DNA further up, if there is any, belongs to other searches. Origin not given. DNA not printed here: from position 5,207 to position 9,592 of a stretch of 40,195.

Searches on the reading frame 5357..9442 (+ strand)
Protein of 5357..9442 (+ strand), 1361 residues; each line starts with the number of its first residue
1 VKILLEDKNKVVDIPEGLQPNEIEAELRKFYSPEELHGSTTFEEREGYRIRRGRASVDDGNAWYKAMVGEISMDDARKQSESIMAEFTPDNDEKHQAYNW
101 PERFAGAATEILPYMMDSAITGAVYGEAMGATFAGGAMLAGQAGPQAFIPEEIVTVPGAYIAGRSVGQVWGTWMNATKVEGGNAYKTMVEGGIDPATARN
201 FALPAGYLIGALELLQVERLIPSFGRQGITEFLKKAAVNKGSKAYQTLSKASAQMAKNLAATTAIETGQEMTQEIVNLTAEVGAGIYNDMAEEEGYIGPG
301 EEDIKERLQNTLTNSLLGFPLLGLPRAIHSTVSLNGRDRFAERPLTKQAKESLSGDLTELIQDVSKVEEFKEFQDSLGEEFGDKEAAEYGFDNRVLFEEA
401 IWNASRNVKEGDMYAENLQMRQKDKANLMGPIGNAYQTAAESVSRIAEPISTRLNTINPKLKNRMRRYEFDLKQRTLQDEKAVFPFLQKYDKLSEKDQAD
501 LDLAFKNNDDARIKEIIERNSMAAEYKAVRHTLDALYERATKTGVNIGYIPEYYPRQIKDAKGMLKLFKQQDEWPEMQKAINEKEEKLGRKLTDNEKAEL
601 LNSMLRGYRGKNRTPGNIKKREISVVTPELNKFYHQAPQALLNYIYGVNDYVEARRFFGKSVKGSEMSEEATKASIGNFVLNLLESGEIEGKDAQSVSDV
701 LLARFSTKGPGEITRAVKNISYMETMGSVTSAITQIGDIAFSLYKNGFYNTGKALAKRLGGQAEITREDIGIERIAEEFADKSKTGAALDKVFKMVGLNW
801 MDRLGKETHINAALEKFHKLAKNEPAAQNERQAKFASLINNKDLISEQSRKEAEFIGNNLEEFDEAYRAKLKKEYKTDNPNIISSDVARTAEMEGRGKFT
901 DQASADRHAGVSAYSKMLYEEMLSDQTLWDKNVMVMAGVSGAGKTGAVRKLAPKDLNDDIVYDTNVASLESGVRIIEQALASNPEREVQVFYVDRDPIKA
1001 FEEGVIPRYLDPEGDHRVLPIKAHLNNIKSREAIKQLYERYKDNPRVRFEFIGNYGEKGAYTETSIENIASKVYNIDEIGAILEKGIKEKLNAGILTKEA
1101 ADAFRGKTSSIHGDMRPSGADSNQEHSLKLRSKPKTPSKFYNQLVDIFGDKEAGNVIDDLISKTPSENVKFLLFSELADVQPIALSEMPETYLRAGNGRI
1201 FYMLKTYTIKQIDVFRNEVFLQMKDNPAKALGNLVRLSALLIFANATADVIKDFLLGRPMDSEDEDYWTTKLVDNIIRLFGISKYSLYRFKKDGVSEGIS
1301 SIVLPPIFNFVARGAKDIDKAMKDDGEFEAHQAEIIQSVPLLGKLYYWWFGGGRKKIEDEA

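Call 8: search_protein_families(library=phrogs, proteins=[window:5357-9442:+], max_evalue=0.001)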
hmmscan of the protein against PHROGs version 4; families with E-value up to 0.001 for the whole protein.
window:5357-9442:+ (1361 aa): 1 family
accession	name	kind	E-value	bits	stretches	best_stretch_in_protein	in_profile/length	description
phrog_28077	-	unknown function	3.4e-61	208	1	29-334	47-362/1524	-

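Call 63: search_protein_families(library=pfam, proteins=[window:5357-9442:+], max_evalue=0.01)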
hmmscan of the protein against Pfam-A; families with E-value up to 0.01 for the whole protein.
window:5357-9442:+ (1361 aa): 0 families

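Call 71: find_related_loci(query=window:5357-9442:+, collection=viral_contigs, flank=10000)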
Query window:5357-9442:+ (1361 aa) in viral_contigs; peptide patterns used: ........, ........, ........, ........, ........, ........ (x = any residue, [..] = any of these).
2 stretches matched a pattern, but none encodes a relative of the query by tblastn (E <= 1e-3).
